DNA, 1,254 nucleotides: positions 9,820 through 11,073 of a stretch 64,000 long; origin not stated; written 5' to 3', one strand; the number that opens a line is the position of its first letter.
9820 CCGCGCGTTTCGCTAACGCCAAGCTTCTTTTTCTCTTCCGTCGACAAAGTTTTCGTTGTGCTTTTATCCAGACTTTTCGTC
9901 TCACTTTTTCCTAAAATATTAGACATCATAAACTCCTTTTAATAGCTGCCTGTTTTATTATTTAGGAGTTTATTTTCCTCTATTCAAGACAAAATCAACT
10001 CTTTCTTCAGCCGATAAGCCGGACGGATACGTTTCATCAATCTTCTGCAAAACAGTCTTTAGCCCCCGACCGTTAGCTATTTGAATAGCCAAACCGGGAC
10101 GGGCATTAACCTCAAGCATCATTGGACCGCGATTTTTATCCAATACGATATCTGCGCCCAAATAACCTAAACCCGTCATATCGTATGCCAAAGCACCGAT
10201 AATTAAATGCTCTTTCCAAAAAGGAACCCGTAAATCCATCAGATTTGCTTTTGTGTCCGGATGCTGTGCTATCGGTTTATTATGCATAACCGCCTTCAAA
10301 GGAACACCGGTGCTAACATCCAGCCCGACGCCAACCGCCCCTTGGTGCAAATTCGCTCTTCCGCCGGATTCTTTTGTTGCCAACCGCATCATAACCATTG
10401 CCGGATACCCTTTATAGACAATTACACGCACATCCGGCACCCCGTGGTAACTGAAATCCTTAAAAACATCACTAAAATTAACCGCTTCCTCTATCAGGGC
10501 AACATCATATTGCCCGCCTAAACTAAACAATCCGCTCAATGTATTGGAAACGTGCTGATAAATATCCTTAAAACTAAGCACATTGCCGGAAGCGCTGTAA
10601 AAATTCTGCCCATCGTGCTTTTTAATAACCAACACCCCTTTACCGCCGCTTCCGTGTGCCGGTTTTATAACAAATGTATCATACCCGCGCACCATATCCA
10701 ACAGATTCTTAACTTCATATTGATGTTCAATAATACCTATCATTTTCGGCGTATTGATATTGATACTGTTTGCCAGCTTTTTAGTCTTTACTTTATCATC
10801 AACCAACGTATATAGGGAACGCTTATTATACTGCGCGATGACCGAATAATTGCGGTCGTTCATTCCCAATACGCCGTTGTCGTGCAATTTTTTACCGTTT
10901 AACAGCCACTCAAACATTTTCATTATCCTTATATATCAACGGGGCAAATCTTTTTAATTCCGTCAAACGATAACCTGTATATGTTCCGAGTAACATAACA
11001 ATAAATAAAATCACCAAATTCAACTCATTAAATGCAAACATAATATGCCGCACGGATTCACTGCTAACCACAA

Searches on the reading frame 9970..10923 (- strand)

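Call 42: search_protein_families(library=pfam, proteins=[window:9970-10923:-], max_evalue=0.0001)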
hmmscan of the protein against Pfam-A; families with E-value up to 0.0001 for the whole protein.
window:9970-10923:- (317 aa): 5 families
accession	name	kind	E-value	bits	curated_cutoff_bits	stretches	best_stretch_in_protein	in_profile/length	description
PF14397.11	ATPgrasp_ST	-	2.5e-87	293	31.4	1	24-296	2-277/278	Sugar-transfer associated ATP-grasp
PF14398.11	ATPgrasp_YheCD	-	1.1e-11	44.9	26.8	1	69-126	35-93/255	YheC/D like ATP-grasp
PF08443.16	RimK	-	5e-10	39.7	21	0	42-203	2-127/188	RimK-like ATP-grasp domain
PF02655.19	ATP-grasp_3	-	2.3e-08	34.7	23.2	0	42-109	2-59/160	ATP-grasp domain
PF02955.21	GSH-S_ATP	-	7e-06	26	23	0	71-105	21-55/175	Prokaryotic glutathione synthetase, ATP-grasp domain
